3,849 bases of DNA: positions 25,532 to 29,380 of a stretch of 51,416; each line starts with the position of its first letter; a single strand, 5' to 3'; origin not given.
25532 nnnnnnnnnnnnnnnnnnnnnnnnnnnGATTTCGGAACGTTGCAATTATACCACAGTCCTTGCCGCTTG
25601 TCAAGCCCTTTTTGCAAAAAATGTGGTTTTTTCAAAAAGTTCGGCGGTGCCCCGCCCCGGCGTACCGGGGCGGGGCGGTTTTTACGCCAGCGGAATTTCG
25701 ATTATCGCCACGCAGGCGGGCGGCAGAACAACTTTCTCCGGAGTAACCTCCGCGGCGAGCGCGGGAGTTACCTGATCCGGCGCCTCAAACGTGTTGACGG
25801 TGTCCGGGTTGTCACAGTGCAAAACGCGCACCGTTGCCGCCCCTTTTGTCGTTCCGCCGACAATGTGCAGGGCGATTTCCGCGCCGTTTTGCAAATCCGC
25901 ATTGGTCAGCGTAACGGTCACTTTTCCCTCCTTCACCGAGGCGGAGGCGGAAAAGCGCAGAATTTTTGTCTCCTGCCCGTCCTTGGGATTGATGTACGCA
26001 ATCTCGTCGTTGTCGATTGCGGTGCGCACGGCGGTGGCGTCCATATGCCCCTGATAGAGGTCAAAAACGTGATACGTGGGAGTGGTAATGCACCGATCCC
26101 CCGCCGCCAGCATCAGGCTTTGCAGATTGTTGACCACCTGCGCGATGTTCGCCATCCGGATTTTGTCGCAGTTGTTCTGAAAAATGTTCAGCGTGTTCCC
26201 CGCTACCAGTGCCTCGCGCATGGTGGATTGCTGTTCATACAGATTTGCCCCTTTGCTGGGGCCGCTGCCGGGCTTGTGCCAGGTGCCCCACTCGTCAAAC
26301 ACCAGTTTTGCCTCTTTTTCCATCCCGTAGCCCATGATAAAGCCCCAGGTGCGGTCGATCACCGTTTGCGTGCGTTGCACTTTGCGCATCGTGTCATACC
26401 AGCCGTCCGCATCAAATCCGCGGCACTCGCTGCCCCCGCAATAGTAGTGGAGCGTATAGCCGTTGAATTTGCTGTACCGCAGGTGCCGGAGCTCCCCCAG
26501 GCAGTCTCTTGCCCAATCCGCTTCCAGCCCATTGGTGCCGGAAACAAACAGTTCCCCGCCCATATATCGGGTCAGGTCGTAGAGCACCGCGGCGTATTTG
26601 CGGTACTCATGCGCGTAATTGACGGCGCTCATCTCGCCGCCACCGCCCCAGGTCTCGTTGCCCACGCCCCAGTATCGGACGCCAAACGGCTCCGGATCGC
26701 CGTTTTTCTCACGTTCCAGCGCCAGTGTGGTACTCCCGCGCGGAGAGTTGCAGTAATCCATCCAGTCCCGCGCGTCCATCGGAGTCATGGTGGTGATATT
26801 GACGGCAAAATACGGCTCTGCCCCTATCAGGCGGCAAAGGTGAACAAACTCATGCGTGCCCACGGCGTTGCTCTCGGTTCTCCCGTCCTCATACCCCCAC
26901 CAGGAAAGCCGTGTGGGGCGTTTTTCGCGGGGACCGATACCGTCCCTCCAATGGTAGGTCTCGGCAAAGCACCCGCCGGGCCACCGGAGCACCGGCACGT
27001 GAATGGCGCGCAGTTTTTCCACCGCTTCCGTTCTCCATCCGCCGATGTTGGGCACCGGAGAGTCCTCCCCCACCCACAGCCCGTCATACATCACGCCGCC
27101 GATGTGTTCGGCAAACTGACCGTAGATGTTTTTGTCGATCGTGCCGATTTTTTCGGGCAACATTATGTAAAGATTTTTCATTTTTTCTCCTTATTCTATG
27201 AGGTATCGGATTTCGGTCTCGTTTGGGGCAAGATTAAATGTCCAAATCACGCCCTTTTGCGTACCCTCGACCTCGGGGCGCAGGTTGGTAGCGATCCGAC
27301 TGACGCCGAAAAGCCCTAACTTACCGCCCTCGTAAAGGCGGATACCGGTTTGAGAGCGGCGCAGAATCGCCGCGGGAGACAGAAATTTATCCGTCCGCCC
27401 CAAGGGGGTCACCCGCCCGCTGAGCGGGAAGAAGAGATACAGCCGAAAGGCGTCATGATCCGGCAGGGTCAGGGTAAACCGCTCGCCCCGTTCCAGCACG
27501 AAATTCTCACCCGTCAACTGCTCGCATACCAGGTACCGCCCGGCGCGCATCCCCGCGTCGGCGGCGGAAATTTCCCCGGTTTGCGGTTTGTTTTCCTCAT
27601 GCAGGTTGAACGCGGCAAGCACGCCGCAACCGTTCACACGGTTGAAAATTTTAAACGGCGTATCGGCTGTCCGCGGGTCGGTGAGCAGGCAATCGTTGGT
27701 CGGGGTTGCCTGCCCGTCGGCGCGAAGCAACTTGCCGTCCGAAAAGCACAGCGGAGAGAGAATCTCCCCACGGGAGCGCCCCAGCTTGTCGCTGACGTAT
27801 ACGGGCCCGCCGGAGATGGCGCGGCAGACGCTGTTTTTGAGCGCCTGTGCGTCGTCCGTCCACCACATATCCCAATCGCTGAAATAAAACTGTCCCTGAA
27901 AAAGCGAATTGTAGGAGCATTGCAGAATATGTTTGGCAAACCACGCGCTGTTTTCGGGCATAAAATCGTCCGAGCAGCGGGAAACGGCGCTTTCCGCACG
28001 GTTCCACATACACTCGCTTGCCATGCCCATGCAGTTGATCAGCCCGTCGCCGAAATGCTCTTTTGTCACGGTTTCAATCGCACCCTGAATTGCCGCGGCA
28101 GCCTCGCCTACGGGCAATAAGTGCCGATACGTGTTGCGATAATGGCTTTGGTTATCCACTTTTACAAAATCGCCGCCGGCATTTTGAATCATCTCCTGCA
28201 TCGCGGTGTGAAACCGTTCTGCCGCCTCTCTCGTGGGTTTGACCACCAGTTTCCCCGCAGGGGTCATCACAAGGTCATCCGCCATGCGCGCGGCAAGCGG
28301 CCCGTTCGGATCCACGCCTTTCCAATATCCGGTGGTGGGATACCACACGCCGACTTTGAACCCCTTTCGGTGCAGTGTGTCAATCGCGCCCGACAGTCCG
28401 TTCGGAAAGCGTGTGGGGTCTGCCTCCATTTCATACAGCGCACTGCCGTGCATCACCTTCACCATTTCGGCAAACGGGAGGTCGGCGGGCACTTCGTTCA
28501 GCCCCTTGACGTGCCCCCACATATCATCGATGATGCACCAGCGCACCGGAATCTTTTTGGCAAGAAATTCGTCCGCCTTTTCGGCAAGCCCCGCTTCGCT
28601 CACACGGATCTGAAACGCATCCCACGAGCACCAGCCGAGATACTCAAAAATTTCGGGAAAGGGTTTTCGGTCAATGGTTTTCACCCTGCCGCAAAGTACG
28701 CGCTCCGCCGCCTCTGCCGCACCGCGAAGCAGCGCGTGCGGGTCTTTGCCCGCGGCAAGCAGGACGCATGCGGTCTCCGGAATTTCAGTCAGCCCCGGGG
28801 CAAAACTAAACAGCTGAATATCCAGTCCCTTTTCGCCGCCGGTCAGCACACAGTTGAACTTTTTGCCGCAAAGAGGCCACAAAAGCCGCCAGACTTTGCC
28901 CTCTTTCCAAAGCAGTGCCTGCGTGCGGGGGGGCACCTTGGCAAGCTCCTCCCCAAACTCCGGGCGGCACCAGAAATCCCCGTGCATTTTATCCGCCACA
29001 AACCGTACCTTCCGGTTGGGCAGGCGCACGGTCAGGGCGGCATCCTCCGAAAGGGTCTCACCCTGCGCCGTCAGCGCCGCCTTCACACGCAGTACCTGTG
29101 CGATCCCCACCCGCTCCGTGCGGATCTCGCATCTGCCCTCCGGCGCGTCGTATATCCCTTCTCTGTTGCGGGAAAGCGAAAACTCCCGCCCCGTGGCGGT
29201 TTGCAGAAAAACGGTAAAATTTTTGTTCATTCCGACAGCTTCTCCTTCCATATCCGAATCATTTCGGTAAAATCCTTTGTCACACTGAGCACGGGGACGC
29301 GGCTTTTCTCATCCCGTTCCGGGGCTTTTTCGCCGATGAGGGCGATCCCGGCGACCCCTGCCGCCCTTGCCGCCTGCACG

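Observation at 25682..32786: Five-gene operon joining a compact glycyl-radical enzyme and its activase to a HAD hydrolase, a GH36 and a GH51 glycosidase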

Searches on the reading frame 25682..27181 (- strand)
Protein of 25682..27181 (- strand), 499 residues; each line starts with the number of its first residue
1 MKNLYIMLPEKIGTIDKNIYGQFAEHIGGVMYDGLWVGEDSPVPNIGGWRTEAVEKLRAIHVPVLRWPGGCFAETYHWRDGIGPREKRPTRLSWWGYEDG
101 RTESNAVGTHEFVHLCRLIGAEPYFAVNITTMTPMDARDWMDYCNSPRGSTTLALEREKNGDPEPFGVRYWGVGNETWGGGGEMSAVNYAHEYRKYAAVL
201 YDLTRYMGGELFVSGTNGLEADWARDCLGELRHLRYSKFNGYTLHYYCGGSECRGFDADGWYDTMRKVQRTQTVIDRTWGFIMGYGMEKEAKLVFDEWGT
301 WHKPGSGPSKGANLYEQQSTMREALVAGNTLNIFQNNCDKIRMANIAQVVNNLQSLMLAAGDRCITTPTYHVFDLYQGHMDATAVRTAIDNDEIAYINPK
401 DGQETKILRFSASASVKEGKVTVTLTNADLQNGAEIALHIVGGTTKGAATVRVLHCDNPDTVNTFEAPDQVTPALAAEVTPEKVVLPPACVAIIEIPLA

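Call 3: search_protein_families(library=pfam, proteins=[window:25682-27181:-], max_evalue=0.01)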
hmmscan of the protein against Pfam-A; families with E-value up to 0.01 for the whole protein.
window:25682-27181:- (499 aa): 2 families
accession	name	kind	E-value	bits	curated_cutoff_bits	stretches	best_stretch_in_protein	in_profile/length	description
PF06964.18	Alpha-L-AF_C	-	1.5e-38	133.1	27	1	296-477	1-148/165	Alpha-L-arabinofuranosidase C-terminal domain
PF22848.2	ASD1_dom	-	2.7e-09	37.4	22.2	1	58-126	4-74/239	Alpha-L-arabinofuranosidase 1 domain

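Call 4: search_protein_families(library=ncbifam, proteins=[window:25682-27181:-], max_evalue=0.01)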
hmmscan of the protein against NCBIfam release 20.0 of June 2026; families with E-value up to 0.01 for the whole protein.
window:25682-27181:- (499 aa): 1 family
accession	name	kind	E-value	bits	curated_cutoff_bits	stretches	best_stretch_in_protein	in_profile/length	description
NF051901.1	ArabsyFurArfAAgro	equivalog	2e-65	221.7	625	1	11-483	12-484/502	arabinosylfuranosidase ArfA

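Call 32: search_solved_structures(query=window:25682-27181:-, max_evalue=1e-10)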
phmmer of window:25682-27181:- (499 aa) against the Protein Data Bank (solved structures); distinct sequences matched with E-value up to 1e-10: 16.
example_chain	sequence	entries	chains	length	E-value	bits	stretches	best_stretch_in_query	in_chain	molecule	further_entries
2vrk_A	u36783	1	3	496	1.6e-109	370.1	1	12-496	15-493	ALPHA-L-ARABINOFURANOSIDASE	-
2vrq_A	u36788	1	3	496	3.7e-109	368.8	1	12-496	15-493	ALPHA-L-ARABINOFURANOSIDASE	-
6zt6_A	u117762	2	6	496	1.8e-108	366.5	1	12-496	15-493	Alpha-L-arabinofuranosidase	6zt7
6zt8_A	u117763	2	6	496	1.5e-107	363.5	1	12-496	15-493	Alpha-L-arabinofuranosidase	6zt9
6zta_A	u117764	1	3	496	2.2e-107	363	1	12-496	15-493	Alpha-L-arabinofuranosidase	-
6d25_A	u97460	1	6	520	9.6e-93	314.7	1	14-475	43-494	Alpha-L-arabinosidase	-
3s2c_A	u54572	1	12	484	4.2e-61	210.3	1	8-496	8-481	Alpha-N-arabinofuranosidase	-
3ug3_A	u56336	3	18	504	5e-61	210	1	10-496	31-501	Alpha-L-arabinofuranosidase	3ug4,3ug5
4atw_A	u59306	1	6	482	1e-60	209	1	10-472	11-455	ALPHA-L-ARABINOFURANOSIDASE DOMAIN PROTEIN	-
8i0a_A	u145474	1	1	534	1.5e-42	149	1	47-393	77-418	alpha-L-arabinofuranosidase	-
1pz3_A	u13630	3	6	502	1.4e-41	145.8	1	9-435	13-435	Alpha-L-arabinofuranosidase | Intracellular exo-alpha-(1->5)-L-arabinofuranosidase | GH51 a-l-arabinofuranosidase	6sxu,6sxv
1pz2_A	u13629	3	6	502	8.1e-41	143.3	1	9-435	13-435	Alpha-L-arabinofuranosidase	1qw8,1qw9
2c7f_A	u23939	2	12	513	2.7e-40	141.6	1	10-357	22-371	ALPHA-L-ARABINOFURANOSIDASE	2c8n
5o7z_A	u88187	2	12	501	3.4e-40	141.3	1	10-357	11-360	Intracellular exo-alpha-(1->5)-L-arabinofuranosidase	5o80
5o81_A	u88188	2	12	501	1.8e-39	138.9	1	10-357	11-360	Intracellular exo-alpha-(1->5)-L-arabinofuranosidase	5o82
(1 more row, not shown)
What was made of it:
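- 25682..27181 (-): Cytoplasmic GH51 alpha-L-arabinofuranosidase, 499 aa. E 1.6e-109 to 2vrk (call 32).
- On GH51 alpha-L-arabinofuranosidase: E 1.6e-109 to 2vrk over the full length (call 32).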

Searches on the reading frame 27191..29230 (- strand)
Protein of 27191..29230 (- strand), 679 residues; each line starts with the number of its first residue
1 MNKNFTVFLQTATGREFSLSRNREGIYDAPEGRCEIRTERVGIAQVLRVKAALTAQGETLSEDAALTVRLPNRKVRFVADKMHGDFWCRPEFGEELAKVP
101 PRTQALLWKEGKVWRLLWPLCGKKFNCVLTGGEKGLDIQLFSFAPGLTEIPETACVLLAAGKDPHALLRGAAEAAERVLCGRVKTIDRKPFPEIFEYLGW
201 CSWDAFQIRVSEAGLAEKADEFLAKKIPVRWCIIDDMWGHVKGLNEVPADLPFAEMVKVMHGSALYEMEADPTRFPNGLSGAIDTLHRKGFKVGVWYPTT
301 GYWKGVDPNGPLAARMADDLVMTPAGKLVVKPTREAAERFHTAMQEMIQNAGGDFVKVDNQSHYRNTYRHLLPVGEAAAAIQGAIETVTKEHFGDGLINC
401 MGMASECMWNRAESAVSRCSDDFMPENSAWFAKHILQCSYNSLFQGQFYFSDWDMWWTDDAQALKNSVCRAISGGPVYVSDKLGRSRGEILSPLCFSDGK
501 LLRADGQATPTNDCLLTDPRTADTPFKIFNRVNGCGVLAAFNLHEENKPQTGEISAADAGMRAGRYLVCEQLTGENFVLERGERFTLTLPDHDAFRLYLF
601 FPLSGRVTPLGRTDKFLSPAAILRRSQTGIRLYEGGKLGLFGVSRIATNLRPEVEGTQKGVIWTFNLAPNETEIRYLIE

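Call 3: search_protein_families(library=pfam, proteins=[window:27191-29230:-], max_evalue=0.01)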
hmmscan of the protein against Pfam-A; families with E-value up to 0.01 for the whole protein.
window:27191-29230:- (679 aa): 1 family
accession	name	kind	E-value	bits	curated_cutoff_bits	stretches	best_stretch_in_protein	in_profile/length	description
PF05691.18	Raffinose_syn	-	1.2e-54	185.9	20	1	110-543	113-586/750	Raffinose synthase or seed imbibition protein Sip1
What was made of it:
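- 27191..29230 (-): Cytoplasmic raffinose-synthase/alkaline-alpha-galactosidase-type GH36 protein, 679 aa. PF05691 E 1.2e-54 (call 3).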

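Call 4: search_protein_families(library=ncbifam, proteins=[window:27191-29230:-], max_evalue=0.01)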
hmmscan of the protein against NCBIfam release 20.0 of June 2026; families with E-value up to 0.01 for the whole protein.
window:27191-29230:- (679 aa): 0 families

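Call 30: search_solved_structures(query=window:27191-29230:-, max_evalue=0.01, show_alignments=1)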
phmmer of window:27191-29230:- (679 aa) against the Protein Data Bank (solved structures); distinct sequences matched with E-value up to 0.01: 3.
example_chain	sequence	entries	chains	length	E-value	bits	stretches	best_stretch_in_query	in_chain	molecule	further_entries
7exf_B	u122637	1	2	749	1.1e-45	159.2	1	112-543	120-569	Probable galactinol--sucrose galactosyltransferase 6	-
7exg_B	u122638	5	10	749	1.4e-44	155.5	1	112-543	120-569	Probable galactinol--sucrose galactosyltransferase 6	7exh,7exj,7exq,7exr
3cc1_A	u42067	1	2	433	1.4e-06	30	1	197-382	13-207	Putative alpha-N-acetylgalactosaminidase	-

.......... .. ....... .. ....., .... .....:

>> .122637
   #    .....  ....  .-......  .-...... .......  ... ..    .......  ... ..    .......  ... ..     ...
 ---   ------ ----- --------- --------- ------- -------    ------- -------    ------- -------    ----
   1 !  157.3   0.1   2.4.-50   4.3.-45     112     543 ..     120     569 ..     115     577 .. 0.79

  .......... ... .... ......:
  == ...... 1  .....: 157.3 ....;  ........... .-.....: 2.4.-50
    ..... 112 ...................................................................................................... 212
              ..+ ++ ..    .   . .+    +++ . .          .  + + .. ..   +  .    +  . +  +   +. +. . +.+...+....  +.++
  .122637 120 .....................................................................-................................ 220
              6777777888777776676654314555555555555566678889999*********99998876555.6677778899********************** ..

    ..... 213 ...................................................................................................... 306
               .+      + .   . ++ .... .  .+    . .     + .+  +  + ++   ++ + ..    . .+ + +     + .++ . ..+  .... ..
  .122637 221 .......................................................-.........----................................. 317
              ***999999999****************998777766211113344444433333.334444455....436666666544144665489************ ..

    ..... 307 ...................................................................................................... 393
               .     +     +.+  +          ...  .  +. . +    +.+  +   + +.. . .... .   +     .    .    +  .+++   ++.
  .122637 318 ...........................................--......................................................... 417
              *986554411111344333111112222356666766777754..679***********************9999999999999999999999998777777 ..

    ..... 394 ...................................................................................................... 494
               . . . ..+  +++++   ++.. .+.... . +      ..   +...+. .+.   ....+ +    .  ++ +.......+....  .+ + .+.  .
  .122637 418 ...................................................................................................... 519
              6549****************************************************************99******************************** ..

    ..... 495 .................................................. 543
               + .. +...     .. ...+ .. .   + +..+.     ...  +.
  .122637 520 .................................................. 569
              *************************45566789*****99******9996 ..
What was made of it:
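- Checked: Domain assignments hold (calls 3, 4, 30, 32).
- The GH36 partner belongs to the plant raffinose-synthase / alkaline alpha-galactosidase family, whose members use galactinol (call 30; family knowledge).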
